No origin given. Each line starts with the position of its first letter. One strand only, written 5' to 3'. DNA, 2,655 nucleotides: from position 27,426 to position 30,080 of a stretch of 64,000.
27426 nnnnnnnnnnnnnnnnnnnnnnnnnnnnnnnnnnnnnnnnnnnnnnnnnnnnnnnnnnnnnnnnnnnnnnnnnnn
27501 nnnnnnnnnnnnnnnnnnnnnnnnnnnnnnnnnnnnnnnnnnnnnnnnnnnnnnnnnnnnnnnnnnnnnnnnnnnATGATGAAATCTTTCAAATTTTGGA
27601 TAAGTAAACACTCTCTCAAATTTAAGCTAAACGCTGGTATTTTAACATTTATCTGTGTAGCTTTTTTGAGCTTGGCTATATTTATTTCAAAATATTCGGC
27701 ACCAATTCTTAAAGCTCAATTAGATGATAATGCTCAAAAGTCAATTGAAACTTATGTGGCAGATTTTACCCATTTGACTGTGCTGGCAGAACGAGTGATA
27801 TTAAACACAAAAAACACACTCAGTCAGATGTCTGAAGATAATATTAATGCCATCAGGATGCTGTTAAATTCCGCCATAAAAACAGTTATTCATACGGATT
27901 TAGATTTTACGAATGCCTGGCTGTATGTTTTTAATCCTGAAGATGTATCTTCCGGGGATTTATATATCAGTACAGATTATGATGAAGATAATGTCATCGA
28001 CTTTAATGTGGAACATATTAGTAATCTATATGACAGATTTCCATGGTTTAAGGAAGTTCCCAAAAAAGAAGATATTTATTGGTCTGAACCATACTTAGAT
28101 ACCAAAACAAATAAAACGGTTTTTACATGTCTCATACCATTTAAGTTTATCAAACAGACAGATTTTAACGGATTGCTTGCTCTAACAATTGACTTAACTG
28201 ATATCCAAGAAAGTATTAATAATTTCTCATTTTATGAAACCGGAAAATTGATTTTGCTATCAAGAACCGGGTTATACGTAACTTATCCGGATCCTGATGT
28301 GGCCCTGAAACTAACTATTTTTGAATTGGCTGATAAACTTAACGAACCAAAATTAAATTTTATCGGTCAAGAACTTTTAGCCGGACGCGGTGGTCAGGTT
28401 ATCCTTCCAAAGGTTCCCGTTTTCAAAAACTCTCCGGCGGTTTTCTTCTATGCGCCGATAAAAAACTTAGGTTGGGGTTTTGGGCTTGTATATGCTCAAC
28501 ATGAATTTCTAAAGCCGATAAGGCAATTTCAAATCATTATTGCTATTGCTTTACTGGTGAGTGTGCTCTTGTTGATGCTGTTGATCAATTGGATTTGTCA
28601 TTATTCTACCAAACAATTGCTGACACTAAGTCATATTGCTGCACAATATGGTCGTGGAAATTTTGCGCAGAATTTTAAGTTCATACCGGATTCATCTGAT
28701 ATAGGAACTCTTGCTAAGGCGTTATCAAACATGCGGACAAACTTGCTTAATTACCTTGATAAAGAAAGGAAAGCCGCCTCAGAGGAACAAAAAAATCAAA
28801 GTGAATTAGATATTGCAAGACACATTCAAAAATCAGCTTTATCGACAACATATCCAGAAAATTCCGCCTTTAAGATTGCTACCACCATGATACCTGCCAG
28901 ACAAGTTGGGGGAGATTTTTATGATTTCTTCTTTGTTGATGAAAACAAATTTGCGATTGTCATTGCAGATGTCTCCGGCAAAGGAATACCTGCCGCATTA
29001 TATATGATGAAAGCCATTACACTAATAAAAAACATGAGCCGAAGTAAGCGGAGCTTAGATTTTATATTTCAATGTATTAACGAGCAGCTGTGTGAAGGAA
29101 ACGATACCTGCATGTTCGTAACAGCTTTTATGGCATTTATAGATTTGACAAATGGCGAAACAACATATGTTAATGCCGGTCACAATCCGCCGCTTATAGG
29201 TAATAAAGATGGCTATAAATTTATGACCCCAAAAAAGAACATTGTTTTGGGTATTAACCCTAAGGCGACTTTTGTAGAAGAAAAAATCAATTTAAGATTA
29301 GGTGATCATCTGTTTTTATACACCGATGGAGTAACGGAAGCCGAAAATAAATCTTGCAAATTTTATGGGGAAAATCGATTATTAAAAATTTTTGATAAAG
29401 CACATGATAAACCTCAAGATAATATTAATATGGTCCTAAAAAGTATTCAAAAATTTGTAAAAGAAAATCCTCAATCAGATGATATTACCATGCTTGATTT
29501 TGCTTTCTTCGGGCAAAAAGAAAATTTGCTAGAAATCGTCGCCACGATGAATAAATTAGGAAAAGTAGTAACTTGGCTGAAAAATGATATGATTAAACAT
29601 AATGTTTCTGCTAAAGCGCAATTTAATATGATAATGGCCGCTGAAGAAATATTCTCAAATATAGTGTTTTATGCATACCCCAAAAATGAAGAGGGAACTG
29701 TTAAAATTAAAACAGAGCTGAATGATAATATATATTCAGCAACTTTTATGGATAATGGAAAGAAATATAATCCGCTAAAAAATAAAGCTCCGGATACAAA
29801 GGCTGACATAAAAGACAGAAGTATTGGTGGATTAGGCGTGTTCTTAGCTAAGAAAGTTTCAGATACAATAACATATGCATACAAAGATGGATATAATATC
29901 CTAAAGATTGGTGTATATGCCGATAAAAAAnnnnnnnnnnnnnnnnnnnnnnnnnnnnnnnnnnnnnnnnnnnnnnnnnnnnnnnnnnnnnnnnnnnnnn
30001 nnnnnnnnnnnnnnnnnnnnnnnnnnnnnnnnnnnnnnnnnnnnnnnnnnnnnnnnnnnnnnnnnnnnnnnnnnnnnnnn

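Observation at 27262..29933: Partner-switching module with a Cache/HAMP-PP2C-HATPase fusion and no adjacent sigma factor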

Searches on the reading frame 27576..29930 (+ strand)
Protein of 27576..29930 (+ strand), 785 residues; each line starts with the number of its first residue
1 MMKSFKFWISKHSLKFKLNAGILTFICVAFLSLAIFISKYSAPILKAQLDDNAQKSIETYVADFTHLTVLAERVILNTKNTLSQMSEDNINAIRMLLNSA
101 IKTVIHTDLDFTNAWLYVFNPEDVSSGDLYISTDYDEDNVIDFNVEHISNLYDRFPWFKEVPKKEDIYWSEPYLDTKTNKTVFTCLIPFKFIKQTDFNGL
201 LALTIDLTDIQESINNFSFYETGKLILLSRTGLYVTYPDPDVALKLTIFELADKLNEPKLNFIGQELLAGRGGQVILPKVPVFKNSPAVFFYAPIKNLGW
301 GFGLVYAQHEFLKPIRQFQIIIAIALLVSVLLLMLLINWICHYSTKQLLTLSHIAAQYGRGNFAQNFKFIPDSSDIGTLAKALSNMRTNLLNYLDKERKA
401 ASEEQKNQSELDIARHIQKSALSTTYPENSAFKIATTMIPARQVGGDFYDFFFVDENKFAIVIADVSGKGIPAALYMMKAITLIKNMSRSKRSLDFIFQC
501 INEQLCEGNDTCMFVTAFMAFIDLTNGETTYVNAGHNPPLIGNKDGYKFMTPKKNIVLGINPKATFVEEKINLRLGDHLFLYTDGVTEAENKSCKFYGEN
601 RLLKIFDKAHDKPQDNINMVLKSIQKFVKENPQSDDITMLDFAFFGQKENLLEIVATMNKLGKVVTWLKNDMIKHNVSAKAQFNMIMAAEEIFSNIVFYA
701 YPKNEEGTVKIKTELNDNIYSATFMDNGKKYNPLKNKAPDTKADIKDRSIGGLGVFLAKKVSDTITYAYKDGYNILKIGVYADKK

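Call 6: search_protein_families(library=pfam, proteins=[window:27576-29930:+], max_evalue=0.01)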
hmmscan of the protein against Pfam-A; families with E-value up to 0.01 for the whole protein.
window:27576-29930:+ (785 aa): 4 families
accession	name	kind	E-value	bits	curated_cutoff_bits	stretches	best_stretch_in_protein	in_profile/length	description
PF07228.17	SpoIIE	-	8.2e-47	160.1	25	1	456-640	2-187/192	Stage II sporulation protein E (SpoIIE)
PF13581.12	HATPase_c_2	-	2.4e-14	53.9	27.4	1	656-777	3-124/127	Histidine kinase-like ATPase domain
PF02743.24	dCache_1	-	6.4e-13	49.2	45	1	156-302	99-237/240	Cache domain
PF22673.2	MCP-like_PDC_1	-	1.1e-09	39.2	27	1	101-212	5-113/113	Methyl-accepting chemotaxis protein-like, first PDC sensor domain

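Call 7: search_protein_families(library=ncbifam, proteins=[window:27576-29930:+], max_evalue=0.01)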
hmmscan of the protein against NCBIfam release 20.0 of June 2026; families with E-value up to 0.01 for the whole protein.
window:27576-29930:+ (785 aa): 8 families
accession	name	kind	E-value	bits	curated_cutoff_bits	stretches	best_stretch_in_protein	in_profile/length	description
NF045505.1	RR_RssB_Pseudo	equivalog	1.3e-13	50.8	700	1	407-589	152-341/394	two-component system response regulator RssB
TIGR02865.1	spore_II_E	equivalog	5.7e-13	47.8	490.8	1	441-639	563-758/764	stage II sporulation protein E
NF038263.1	prot_phos_SiaA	equivalog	4.6e-11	42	700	1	337-644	326-657/658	biofilm regulation protein phosphatase SiaA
NF003144.0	PRK04069.1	equivalog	9.2e-09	34.9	145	1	685-776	43-138/161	anti-sigma B factor RsbW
TIGR01924.1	rsbW_low_gc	equivalog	6e-06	25.8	155.05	1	687-775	45-137/159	anti-sigma B factor RsbW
NF033092.0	HK_WalK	equivalog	0.00041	19.1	725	1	310-393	167-249/594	cell wall metabolism sensor histidine kinase WalK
NF007896.0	PRK10600.1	equivalog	0.0064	15.2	578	0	317-408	151-246/598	nitrate/nitrite two-component system sensor histidine kinase NarX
TIGR01925.2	spIIAB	equivalog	0.0088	15.9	135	0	687-766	40-119/137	anti-sigma F factor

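Call 11: find_homologous_proteins(query=window:27576-29930:+, max_evalue=0.00001)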
Query window:27576-29930:+ (785 aa): 5538 proteins with E <= 0.00001 among 8000 candidates; the best 120 are listed.
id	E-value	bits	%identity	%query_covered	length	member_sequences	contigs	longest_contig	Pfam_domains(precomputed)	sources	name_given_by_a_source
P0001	0.0e+0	1774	100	100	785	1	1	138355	PF02743.25,PF22673.3,PF13581.13,PF07228.18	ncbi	-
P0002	0.0e+0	1557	88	100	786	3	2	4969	PF02743.25,PF22673.3,PF13581.13,PF07228.18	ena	-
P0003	0.0e+0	1449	81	100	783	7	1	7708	PF02743.25,PF22673.3,PF13581.13,PF07228.18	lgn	-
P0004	0.0e+0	1410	78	100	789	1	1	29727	PF02743.25,PF22673.3,PF13581.13,PF07228.18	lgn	-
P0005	0.0e+0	1404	78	100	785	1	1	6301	PF02743.25,PF22673.3,PF13581.13,PF07228.18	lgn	-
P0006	0.0e+0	1342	75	100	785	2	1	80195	PF02743.25,PF22673.3,PF13581.13,PF07228.18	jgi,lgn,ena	-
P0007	0.0e+0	1315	72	100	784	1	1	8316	PF02743.25,PF22673.3,PF13581.13,PF07228.18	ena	-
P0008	0.0e+0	1258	71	100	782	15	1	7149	PF02743.25,PF22673.3,PF13581.13,PF07228.18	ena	-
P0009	0.0e+0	1214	68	99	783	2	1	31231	PF02743.25,PF22673.3,PF13581.13,PF07228.18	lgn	-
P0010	0.0e+0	1209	68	100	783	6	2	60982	PF02743.25,PF22673.3,PF13581.13,PF07228.18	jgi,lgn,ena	-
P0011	0.0e+0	1206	68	100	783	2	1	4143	PF02743.25,PF22673.3,PF13581.13,PF07228.18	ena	-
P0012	0.0e+0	1189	69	99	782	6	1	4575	PF02743.25,PF22673.3,PF13581.13,PF07228.18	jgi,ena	-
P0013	0.0e+0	1179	67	99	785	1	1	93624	PF02743.25,PF22673.3,PF13581.13,PF07228.18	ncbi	-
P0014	0.0e+0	1109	62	99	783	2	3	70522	PF02743.25,PF22673.3,PF13581.13,PF07228.18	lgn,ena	-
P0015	0.0e+0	1097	62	100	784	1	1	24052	PF02743.25,PF22673.3,PF13581.13,PF07228.18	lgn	-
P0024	0.0e+0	1046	59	100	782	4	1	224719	PF02743.25,PF22673.3,PF13581.13,PF07228.18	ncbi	-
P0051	8.9e-261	885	53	99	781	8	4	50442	PF00672.31,PF02743.25,PF22673.3,PF13581.13,PF07228.18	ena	-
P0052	7.4e-260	882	53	96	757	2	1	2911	PF00672.31,PF02743.25,PF22673.3,PF13581.13,PF07228.18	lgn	-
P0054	2.7e-258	877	54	99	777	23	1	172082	PF02743.25,PF22673.3,PF13581.13,PF02518.32,PF07228.18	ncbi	-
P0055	1.8e-257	875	51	99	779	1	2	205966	PF00672.31,PF02743.25,PF22673.3,PF13581.13,PF07228.18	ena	-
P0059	1.3e-255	868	51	99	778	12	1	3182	PF00672.31,PF02743.25,PF22673.3,PF13581.13,PF07228.18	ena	-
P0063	1.6e-253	861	51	99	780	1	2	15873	PF00672.31,PF02743.25,PF22673.3,PF13581.13,PF07228.18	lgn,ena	-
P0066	6.5e-252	856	51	99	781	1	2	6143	PF00672.31,PF02743.25,PF22673.3,PF13581.13,PF07228.18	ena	-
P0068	9.2e-250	849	51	99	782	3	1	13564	PF00672.31,PF02743.25,PF22673.3,PF13581.13,PF07228.18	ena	-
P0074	8.9e-235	799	46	99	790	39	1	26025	PF00672.31,PF02743.25,PF22673.3,PF13581.13,PF07228.18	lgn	-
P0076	1.3e-221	756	44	99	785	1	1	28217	PF00672.31,PF02743.25,PF22673.3,PF13581.13,PF07228.18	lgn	-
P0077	1.2e-215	736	43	100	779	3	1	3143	PF00672.31,PF02743.25,PF22673.3,PF13581.13,PF07228.18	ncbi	-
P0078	1.6e-215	736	44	99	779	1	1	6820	PF00672.31,PF02743.25,PF13581.13,PF07228.18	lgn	-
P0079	2.0e-215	736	45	99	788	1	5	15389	PF00672.31,PF02743.25,PF22673.3,PF13581.13,PF07228.18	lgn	-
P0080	1.7e-214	732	44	98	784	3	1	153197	PF00672.31,PF02743.25,PF13581.13,PF07228.18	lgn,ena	-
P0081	1.1e-213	730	45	98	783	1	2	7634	PF00672.31,PF02743.25,PF22673.3,PF13581.13,PF07228.18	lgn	-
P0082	1.3e-212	726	45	99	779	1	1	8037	PF00672.31,PF02743.25,PF22673.3,PF13581.13,PF07228.18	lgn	-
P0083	2.2e-212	725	45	98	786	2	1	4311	PF00672.31,PF02743.25,PF22673.3,PF13581.13,PF07228.18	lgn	-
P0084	7.4e-212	724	44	99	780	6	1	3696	PF00672.31,PF02743.25,PF13581.13,PF07228.18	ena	-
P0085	9.6e-207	707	42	100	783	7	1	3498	PF00672.31,PF02743.25,PF22673.3,PF13581.13,PF07228.18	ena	-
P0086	1.7e-205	703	42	99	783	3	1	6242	PF00672.31,PF02743.25,PF13581.13,PF07228.18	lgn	-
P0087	2.0e-205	702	44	100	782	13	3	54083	PF00672.31,PF17201.11,PF02743.25,PF22673.3,PF13581.13,PF07228.18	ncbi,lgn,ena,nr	ncbi:MAG: SpoIIE family protein phosphatase [Alphaproteobacteria bacterium]|nr:SpoIIE family protein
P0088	4.7e-205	701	43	98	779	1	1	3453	PF00672.31,PF22673.3,PF13581.13,PF07228.18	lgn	-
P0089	1.2e-204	700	43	99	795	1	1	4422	PF00672.31,PF02743.25,PF22673.3,PF13581.13,PF07228.18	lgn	-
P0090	1.8e-204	699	41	99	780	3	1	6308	PF00672.31,PF02743.25,PF13581.13,PF07228.18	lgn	-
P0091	2.7e-203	695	42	99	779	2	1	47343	PF00672.31,PF02743.25,PF22673.3,PF13581.13,PF07228.18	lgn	-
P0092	1.1e-202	693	43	99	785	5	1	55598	PF00672.31,PF02743.25,PF13581.13,PF07228.18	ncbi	-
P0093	1.4e-200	686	43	99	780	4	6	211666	PF00672.31,PF02743.25,PF22673.3,PF13581.13,PF07228.18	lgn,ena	-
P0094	1.6e-200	686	41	98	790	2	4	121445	PF00672.31,PF02743.25,PF22673.3,PF13581.13,PF07228.18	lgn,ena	-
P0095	5.9e-200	684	42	99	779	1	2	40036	PF00672.31,PF02743.25,PF22673.3,PF13581.13,PF07228.18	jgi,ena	-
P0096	2.4e-199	682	42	99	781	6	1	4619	PF00672.31,PF02743.25,PF22673.3,PF13581.13,PF07228.18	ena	-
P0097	5.5e-199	681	42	98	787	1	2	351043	PF00672.31,PF02743.25,PF22673.3,PF13581.13,PF07228.18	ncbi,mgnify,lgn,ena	mgnify:CR=1 FL=1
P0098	7.3e-199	681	42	99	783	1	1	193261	PF00672.31,PF02743.25,PF22673.3,PF13581.13,PF07228.18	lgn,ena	-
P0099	8.0e-199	681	42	99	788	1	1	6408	PF00672.31,PF02743.25,PF22673.3,PF13581.13,PF07228.18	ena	-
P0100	4.4e-198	678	42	98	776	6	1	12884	PF00672.31,PF02743.25,PF22673.3,PF13581.13,PF07228.18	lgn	-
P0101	4.4e-198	678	42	98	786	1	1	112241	PF00672.31,PF02743.25,PF22673.3,PF13581.13,PF07228.18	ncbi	-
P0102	5.4e-198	678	44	99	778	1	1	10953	PF00672.31,PF22673.3,PF13581.13,PF07228.18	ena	-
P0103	1.3e-197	677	42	98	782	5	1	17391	PF00672.31,PF17201.11,PF02743.25,PF22673.3,PF13581.13,PF07228.18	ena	-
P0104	1.7e-197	676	43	98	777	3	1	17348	PF00672.31,PF02743.25,PF22673.3,PF13581.13,PF07228.18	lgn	-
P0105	6.2e-197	674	42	99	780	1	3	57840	PF00672.31,PF02743.25,PF13581.13,PF07228.18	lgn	-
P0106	6.4e-197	674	42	99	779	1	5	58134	PF00672.31,PF02743.25,PF22673.3,PF13581.13,PF07228.18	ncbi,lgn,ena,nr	ncbi:MAG: SpoIIE family protein phosphatase [Alphaproteobacteria bacterium]|nr:SpoIIE family protein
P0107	2.6e-196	672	42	99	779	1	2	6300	PF00672.31,PF02743.25,PF22673.3,PF13581.13,PF07228.18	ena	-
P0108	6.3e-196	671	42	99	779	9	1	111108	PF00672.31,PF02743.25,PF13581.13,PF07228.18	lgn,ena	-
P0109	2.2e-195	669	41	99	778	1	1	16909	PF00672.31,PF02743.25,PF22673.3,PF13581.13,PF07228.18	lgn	-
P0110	5.0e-195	668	42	98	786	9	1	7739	PF00672.31,PF02743.25,PF22673.3,PF13581.13,PF07228.18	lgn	-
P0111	9.9e-195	667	41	99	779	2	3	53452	PF00672.31,PF02743.25,PF22673.3,PF13581.13,PF07228.18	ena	-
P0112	1.4e-194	667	41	98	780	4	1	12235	PF00672.31,PF02743.25,PF13581.13,PF07228.18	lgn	-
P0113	1.6e-194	666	41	99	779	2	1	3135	PF00672.31,PF02743.25,PF22673.3,PF13581.13,PF07228.18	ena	-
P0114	4.2e-194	665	42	98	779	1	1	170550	PF00672.31,PF02743.25,PF22673.3,PF13581.13,PF07228.18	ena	-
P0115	1.1e-193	664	42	98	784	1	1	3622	PF00672.31,PF02743.25,PF22673.3,PF13581.13,PF07228.18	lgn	-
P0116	4.2e-193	662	41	99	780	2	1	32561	PF00672.31,PF02743.25,PF22673.3,PF13581.13,PF08269.18,PF07228.18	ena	-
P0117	7.5e-193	661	41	98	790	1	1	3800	PF00672.31,PF02743.25,PF22673.3,PF13581.13,PF07228.18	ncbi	-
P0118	9.9e-192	657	40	99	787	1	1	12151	PF00672.31,PF22673.3,PF13581.13,PF07228.18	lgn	-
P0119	4.7e-190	652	41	99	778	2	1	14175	PF00672.31,PF02743.25,PF22673.3,PF13581.13,PF07228.18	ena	-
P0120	1.5e-189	650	41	99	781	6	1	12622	PF00672.31,PF22673.3,PF13581.13,PF07228.18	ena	-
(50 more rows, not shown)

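Call 16: find_related_loci(query=A1, collection=genome_contigs, flank=10000)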
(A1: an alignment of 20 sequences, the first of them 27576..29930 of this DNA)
Query A1 (785 aa) in genome_contigs; peptide patterns used: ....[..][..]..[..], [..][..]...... (x = any residue, [..] = any of these).
600 stretches matched a pattern (row limit reached: there are more); 593 encode a relative of the query (tblastn E <= 1e-3); the best 80 are kept; 80 distinct loci.
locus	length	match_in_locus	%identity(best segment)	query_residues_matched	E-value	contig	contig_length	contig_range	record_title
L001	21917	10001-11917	37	8-646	2e-133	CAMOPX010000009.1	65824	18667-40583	MAG: uncultured bacterium isolate SRR873608_bin.202_metaWRAP_v1.3_MAG genome assembly, contig: NODE_818_length_65824_cov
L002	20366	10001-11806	34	41-640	4e-93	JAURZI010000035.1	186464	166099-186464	MAG: Methylovulum sp. isolate E6_concoct.bin.140_sub E6_k141_504708, whole genome shotgun sequence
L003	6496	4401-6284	31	22-646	4e-90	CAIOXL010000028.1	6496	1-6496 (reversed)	MAG: uncultured Geobacteraceae bacterium isolate MJ3_bin-256 genome assembly, contig: bin-256:028/204, whole genome shot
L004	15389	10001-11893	29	152-778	6e-88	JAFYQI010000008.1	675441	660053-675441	MAG: Alistipes sp. isolate RGIG7325 Water_buffalos_Cecum-4__c407564, whole genome shotgun sequence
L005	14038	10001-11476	34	157-646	4e-86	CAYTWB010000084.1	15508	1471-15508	MAG TPA_asm: uncultured Syntrophobacteraceae bacterium isolate SRP239243_co2_425 genome assembly, contig: NODE_6293_leng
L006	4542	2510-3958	35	327-778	7e-86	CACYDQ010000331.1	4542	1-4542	MAG: uncultured Spirochaetaceae bacterium isolate RUG11842 genome assembly, contig: RUG11842_asm_331, whole genome shotg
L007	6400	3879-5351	35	303-778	1e-85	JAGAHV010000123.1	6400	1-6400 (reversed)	MAG: Clostridia bacterium isolate RGIG8456 Water_deer_Abomasum.Co__c235831, whole genome shotgun sequence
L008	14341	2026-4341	28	13-776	3e-85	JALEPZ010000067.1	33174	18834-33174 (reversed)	MAG: Phocaeicola plebeius isolate SUG230 k141_2386508, whole genome shotgun sequence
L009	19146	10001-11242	40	362-778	3e-85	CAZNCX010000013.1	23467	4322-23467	MAG TPA_asm: uncultured Elusimicrobium sp. isolate SRP192927_co6_474 genome assembly, contig: NODE_4446_length_23467_cov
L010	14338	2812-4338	34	284-778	6e-84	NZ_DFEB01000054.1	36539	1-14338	MAG: Treponema sp. UBA3813 UBA3813_contig_7541, whole genome shotgun sequence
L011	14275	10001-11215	38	370-778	1e-82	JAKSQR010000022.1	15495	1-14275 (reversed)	MAG: Clostridia bacterium isolate Horse_feces234 MAG234_22, whole genome shotgun sequence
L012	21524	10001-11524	35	292-776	1e-82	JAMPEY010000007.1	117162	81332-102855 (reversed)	MAG: Lachnoclostridium sp. isolate NALB_7861_22 Scaffold_#7__SCF_007___117162_bp, whole genome shotgun sequence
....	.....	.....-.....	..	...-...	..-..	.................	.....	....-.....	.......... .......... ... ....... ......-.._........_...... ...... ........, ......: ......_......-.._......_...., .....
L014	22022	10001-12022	31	152-785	6e-82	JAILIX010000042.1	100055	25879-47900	MAG: Fretibacterium sp. isolate RUI161 k141_681880_flag=0_multi=18.9438_len=100055, whole genome shotgun sequence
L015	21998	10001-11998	31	115-783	5e-82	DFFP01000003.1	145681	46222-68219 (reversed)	MAG TPA_asm: Alphaproteobacteria bacterium UBA3773 UBA3773_contig_14098, whole genome shotgun sequence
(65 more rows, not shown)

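Call 17: find_encoding_contigs(protein=P0001, flank=10000, max_places=2)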
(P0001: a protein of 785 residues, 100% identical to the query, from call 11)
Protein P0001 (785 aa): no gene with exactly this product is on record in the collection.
